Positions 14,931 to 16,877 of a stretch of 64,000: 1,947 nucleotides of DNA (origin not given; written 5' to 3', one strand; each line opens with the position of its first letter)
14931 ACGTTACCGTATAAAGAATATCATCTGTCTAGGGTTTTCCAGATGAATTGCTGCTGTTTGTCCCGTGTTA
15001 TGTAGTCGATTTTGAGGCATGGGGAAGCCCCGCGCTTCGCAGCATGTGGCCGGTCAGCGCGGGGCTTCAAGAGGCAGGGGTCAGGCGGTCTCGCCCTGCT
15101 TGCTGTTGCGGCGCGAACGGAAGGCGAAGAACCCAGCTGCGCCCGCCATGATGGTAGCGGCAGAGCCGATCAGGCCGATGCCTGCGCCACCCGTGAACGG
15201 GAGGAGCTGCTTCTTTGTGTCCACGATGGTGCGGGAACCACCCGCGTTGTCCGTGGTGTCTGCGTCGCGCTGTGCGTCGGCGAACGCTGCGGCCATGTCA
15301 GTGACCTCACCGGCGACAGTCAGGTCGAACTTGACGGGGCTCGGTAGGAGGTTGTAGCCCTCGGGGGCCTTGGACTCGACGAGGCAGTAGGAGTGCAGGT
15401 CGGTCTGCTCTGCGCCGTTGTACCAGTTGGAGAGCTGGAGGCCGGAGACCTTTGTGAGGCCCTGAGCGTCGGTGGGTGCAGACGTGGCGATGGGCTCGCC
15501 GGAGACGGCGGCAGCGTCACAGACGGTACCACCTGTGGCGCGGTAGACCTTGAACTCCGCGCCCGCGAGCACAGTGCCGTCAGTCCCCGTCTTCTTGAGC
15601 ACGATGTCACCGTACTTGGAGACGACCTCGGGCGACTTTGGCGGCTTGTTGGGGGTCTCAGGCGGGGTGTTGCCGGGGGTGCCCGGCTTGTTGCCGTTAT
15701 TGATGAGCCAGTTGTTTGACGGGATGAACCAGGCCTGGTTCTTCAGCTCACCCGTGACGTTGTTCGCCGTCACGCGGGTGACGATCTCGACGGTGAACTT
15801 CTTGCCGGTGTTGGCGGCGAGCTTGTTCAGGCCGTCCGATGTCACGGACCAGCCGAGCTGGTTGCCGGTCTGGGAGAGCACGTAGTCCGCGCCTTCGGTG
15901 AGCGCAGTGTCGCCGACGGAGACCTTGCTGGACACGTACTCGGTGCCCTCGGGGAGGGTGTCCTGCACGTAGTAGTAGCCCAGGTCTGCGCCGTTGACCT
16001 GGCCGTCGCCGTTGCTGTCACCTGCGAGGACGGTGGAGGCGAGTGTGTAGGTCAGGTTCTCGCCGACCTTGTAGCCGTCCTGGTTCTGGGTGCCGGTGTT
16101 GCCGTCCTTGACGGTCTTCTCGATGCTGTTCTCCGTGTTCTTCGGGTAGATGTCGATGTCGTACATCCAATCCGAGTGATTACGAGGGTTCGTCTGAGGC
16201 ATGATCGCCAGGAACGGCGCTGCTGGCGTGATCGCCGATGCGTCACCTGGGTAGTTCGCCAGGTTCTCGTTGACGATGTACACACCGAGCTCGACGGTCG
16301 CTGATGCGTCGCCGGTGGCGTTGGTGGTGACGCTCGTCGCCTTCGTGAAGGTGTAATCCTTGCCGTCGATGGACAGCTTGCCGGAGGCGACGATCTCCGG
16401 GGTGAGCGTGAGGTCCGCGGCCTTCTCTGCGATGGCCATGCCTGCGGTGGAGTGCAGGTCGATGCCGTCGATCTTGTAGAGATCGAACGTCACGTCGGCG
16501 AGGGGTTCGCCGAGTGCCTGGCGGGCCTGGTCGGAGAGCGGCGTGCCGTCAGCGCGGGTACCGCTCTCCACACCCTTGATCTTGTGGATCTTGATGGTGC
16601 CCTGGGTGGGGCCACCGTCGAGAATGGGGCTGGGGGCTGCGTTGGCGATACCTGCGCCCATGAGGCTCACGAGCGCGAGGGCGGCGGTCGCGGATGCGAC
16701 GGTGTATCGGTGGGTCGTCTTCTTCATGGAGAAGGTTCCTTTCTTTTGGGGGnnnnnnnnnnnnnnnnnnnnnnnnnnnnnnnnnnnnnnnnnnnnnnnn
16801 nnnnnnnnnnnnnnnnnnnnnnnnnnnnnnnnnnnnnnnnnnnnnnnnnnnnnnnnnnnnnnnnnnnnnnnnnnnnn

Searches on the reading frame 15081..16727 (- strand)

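Call 12: search_protein_families(library=pfam, proteins=[window:15081-16727:-], max_evalue=0.001)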
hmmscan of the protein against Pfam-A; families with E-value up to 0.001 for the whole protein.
window:15081-16727:- (548 aa): 4 families
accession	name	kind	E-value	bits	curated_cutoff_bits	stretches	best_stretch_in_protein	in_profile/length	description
PF16555.11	GramPos_pilinD1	-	2e-17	64.6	23.1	1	41-198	2-160/160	Gram-positive pilin subunit D1, N-terminal domain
PF17802.7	SpaA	-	7.2e-14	52.2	23.1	1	373-476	1-83/91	Prealbumin-like fold domain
PF16569.11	GramPos_pilinBB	-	1e-05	26.8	30.5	1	221-339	1-115/116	Gram-positive pilin backbone subunit 2, Cna-B-like domain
PF20623.4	Sgo0707_N2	-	0.00015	21.7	27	1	248-325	39-113/141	Sgo0707 N2 domain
